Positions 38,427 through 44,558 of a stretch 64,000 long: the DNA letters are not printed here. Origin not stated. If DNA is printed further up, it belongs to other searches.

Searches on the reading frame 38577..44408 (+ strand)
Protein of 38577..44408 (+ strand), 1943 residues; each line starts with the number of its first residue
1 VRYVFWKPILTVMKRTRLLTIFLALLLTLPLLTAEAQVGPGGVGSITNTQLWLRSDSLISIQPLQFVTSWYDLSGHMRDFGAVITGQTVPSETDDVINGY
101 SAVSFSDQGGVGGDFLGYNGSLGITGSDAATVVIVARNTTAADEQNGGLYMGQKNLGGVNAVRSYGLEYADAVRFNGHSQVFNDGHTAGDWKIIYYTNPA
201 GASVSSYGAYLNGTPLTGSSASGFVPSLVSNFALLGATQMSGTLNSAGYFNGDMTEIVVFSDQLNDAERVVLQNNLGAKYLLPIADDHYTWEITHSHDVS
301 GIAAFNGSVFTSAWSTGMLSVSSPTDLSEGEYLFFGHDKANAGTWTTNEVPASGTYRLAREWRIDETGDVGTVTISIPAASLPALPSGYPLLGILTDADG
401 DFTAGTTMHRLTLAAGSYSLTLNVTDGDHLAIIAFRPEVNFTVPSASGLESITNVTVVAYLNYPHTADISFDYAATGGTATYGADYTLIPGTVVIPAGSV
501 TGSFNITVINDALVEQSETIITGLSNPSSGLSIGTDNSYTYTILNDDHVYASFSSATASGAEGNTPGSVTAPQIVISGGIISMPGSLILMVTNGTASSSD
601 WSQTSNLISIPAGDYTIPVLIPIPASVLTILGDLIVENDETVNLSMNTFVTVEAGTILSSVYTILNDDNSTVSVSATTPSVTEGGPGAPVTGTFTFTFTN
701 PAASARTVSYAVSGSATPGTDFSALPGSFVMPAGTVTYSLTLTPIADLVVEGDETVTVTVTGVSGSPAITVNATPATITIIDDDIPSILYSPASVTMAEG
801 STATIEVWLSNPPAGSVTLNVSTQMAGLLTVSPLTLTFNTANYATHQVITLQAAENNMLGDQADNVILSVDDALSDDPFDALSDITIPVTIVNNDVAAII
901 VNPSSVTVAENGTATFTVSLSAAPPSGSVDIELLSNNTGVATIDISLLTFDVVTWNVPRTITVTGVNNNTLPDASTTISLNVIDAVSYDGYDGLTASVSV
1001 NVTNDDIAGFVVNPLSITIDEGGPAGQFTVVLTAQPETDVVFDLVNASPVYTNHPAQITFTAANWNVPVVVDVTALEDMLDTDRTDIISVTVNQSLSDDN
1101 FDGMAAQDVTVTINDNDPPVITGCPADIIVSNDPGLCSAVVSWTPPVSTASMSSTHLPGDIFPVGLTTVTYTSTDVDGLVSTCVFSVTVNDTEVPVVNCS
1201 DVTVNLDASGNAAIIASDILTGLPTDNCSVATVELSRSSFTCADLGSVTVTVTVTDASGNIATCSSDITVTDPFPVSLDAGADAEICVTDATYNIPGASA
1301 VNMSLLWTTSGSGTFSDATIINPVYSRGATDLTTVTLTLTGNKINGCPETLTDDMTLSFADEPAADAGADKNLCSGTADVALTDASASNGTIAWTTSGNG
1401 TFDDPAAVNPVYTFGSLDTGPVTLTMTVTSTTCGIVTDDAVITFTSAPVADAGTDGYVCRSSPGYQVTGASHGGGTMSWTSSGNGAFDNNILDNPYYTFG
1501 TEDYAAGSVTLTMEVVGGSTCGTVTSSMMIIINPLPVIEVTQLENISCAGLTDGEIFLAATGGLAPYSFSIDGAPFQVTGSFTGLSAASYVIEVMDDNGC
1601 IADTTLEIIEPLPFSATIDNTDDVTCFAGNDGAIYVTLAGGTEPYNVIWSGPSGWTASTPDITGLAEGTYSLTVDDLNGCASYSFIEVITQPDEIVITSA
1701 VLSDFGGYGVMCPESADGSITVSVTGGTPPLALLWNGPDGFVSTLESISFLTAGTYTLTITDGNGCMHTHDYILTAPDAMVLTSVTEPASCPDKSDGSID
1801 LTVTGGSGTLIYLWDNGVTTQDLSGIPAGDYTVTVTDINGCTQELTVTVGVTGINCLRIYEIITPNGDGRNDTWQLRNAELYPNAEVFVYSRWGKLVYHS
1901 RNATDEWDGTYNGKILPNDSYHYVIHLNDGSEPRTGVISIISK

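Call 90: search_protein_families(library=pfam, proteins=[window:38577-44408:+], max_evalue=0.00001)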
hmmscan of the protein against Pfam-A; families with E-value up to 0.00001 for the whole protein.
window:38577-44408:+ (1943 aa): 4 families
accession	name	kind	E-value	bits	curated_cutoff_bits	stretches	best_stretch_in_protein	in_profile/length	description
PF13585.12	CHU_C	-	2.8e-22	79.1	27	1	1858-1940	2-86/86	CHU_C Type IX secretion signal domain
PF13573.12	SprB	-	3.4e-22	78.2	28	2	1783-1819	1-37/37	SprB repeat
PF03160.20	Calx-beta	-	8.2e-16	58.5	27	1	438-547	7-119/119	Calx-beta domain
PF02494.22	HYR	-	3.5e-13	50.1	21.7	1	1115-1189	2-81/81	HYR domain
